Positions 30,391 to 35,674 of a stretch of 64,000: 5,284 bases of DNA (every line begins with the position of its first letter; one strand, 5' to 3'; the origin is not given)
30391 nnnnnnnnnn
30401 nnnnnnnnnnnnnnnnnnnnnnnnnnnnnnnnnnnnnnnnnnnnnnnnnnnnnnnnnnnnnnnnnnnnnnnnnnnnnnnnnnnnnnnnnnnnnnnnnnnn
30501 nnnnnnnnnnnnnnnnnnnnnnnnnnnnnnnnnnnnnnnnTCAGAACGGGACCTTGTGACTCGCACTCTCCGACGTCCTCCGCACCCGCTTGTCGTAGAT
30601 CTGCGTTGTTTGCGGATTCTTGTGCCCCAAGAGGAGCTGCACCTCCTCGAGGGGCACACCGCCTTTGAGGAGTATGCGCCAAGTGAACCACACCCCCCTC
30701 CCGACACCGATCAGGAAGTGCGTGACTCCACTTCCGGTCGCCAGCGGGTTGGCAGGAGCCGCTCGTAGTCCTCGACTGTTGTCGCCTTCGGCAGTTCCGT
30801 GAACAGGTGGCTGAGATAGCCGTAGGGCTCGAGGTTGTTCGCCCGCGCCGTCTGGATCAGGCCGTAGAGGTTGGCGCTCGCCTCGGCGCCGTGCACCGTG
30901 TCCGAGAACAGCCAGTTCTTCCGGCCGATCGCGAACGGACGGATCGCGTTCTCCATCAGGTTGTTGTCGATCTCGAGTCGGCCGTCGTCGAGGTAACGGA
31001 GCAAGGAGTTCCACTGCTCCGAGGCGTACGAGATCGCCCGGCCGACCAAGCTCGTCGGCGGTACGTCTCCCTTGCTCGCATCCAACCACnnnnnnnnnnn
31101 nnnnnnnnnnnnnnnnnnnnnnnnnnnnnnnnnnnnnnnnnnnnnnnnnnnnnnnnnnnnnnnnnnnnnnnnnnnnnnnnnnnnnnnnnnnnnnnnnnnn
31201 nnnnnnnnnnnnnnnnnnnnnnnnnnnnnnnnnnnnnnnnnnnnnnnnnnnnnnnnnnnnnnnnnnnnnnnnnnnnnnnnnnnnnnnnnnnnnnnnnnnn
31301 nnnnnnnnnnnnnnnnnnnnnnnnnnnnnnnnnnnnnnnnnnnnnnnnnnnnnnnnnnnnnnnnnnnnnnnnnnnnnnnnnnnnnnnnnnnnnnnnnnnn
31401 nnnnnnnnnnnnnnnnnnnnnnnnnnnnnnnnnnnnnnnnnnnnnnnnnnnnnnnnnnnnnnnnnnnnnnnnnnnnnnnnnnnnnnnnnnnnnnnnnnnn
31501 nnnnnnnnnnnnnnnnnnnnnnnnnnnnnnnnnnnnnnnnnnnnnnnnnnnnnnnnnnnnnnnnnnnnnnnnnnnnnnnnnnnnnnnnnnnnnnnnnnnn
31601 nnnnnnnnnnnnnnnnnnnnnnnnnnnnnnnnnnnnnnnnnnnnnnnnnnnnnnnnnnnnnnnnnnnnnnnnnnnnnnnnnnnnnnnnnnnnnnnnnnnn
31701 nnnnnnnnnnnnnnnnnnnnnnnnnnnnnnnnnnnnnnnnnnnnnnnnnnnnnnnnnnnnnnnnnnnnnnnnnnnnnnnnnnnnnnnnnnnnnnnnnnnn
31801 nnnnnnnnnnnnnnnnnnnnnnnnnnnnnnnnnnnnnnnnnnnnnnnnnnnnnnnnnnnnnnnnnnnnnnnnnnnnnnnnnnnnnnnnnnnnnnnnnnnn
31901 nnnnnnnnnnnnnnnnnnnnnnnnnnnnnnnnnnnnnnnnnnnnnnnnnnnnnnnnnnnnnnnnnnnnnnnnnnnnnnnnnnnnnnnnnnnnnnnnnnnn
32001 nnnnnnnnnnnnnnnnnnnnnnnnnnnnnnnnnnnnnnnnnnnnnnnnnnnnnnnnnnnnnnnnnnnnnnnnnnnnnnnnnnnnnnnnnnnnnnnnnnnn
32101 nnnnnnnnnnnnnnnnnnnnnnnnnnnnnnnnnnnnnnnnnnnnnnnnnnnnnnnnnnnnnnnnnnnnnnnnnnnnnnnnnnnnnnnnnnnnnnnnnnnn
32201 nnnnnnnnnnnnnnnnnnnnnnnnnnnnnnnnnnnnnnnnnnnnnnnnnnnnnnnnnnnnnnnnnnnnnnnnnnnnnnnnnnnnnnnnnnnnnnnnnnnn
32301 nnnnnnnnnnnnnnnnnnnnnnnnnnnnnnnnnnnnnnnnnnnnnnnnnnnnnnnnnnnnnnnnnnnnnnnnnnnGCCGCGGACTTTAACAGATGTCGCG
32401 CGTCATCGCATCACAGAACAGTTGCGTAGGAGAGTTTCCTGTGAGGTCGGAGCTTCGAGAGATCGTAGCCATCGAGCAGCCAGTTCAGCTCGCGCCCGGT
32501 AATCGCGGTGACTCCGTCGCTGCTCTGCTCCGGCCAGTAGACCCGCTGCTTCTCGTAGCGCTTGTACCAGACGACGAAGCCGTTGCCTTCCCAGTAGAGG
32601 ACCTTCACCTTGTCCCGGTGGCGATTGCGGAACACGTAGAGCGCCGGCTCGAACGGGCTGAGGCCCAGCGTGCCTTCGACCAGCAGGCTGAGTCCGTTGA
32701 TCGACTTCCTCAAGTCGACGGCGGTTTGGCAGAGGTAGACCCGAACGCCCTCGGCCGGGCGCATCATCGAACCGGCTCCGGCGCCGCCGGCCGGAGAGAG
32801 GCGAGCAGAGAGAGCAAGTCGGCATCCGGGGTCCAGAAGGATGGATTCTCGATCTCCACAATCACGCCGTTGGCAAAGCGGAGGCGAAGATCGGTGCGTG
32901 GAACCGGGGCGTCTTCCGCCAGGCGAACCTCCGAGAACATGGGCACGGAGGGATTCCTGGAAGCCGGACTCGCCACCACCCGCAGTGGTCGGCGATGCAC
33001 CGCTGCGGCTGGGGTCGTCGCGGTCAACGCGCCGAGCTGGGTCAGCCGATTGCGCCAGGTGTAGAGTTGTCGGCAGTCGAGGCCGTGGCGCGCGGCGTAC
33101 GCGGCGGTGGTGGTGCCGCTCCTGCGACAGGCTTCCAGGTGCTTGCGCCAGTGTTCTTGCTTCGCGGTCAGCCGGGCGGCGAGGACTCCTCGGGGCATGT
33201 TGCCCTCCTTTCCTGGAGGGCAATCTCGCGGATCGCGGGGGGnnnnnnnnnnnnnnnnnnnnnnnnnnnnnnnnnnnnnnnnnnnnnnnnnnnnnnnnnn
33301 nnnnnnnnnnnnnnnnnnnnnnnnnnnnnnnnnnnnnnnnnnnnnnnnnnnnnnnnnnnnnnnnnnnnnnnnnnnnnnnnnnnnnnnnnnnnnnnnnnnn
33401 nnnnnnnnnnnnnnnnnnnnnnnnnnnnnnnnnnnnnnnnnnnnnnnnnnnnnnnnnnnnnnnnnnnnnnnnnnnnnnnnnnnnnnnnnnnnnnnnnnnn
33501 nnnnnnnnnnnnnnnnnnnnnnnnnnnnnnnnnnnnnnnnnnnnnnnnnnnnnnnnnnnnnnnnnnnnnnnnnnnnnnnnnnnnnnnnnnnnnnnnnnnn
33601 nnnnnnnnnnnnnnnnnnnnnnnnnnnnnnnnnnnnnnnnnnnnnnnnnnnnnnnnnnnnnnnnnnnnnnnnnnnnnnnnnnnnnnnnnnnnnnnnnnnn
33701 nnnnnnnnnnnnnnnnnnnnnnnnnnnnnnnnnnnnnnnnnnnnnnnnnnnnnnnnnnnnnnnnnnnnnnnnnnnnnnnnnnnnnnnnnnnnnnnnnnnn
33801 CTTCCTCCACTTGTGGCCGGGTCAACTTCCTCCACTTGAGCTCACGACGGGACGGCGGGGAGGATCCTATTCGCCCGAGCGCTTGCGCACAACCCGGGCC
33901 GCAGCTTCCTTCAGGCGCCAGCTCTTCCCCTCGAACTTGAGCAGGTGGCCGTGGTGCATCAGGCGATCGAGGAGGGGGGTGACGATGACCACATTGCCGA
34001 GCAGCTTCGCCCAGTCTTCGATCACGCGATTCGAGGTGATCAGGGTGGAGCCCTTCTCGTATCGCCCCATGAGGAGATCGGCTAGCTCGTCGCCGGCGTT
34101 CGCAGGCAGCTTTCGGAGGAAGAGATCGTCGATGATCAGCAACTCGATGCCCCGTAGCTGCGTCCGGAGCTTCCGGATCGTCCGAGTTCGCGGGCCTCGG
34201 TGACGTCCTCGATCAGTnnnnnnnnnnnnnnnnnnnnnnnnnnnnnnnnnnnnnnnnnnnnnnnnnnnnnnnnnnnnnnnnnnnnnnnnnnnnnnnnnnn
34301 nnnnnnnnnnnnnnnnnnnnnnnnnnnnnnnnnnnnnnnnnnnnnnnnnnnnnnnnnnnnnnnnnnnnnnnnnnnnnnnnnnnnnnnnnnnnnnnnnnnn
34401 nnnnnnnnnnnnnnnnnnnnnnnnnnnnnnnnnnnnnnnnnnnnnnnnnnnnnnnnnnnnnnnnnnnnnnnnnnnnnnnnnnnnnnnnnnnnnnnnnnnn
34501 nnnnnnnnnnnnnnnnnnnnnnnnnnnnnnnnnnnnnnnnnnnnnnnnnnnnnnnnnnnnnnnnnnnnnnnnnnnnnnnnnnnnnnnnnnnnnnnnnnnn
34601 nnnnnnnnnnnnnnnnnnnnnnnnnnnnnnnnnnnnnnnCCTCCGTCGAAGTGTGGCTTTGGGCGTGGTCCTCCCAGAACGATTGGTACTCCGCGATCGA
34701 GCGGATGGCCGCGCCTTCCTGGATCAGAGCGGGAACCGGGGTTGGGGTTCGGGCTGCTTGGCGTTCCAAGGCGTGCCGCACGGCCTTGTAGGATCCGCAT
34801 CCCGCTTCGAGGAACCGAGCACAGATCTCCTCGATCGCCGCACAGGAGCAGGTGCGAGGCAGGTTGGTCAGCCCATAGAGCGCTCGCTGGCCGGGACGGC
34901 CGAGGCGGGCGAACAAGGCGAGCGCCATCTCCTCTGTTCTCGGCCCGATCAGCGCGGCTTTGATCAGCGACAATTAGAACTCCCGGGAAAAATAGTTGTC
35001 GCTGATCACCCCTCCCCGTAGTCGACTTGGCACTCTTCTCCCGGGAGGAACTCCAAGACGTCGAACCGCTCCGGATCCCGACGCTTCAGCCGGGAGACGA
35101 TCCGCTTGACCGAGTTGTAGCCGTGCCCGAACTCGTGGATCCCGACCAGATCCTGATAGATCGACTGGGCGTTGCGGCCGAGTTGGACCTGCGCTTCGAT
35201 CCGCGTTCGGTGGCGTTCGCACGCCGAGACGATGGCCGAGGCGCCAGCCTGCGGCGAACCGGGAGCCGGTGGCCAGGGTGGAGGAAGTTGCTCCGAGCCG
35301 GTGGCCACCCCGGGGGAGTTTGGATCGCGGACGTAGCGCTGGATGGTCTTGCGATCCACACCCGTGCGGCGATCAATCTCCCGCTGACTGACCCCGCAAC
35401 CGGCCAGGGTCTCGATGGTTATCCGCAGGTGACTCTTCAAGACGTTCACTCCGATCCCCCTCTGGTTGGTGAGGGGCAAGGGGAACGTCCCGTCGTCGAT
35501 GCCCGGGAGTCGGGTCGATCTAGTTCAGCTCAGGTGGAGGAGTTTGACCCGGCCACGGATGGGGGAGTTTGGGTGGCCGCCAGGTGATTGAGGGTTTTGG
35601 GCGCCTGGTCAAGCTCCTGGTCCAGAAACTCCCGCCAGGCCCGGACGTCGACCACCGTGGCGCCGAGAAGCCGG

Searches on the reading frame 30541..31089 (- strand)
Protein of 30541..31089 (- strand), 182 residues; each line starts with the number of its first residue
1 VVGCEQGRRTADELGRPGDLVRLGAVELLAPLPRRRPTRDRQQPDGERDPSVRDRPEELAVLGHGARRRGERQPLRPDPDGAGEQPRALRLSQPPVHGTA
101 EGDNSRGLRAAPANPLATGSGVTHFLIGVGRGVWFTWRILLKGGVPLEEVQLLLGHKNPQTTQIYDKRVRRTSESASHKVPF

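Call 51: search_protein_families(library=pfam, proteins=[window:30541-31089:-], max_evalue=0.001)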
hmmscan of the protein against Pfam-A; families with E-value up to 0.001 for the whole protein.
window:30541-31089:- (182 aa): 1 family
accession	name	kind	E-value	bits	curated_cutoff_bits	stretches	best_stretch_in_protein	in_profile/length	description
PF00589.27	Phage_integrase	-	0.00013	22.2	27.1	1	139-166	139-166/172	Phage integrase family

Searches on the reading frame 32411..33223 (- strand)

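Call 51: search_protein_families(library=pfam, proteins=[window:32411-33223:-], max_evalue=0.001)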
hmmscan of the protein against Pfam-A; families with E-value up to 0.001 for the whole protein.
window:32411-33223:- (270 aa): 1 family
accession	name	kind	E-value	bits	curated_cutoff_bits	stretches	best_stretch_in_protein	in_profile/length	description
PF05717.18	TnpB_IS66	-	5.7e-35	119.7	26.6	1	161-259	2-100/101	IS66 Orf2 like protein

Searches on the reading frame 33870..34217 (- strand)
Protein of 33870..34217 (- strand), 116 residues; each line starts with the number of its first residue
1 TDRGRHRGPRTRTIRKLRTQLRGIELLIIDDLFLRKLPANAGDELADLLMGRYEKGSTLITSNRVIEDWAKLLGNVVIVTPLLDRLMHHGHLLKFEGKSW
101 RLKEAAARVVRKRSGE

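Call 51: search_protein_families(library=pfam, proteins=[window:33870-34217:-], max_evalue=0.001)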
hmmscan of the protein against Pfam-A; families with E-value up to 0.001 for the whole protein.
window:33870-34217:- (116 aa): 1 family
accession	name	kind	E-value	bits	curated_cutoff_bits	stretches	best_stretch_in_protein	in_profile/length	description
PF01695.23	IstB_IS21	-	1.2e-21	77.7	24.1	1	12-105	143-235/238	IstB-like ATP binding protein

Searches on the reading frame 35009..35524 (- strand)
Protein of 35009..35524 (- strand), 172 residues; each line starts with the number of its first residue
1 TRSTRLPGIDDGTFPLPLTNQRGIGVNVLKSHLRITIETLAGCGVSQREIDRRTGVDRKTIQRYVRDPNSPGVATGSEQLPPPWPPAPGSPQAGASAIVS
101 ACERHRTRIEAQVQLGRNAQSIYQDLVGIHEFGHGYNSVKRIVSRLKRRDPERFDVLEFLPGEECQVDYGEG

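Call 51: search_protein_families(library=pfam, proteins=[window:35009-35524:-], max_evalue=0.001)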
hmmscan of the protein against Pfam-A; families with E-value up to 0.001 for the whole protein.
window:35009-35524:- (172 aa): 1 family
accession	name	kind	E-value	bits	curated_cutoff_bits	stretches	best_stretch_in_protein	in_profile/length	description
PF01381.28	HTH_3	-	0.00032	21.1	23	1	43-74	8-39/55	Helix-turn-helix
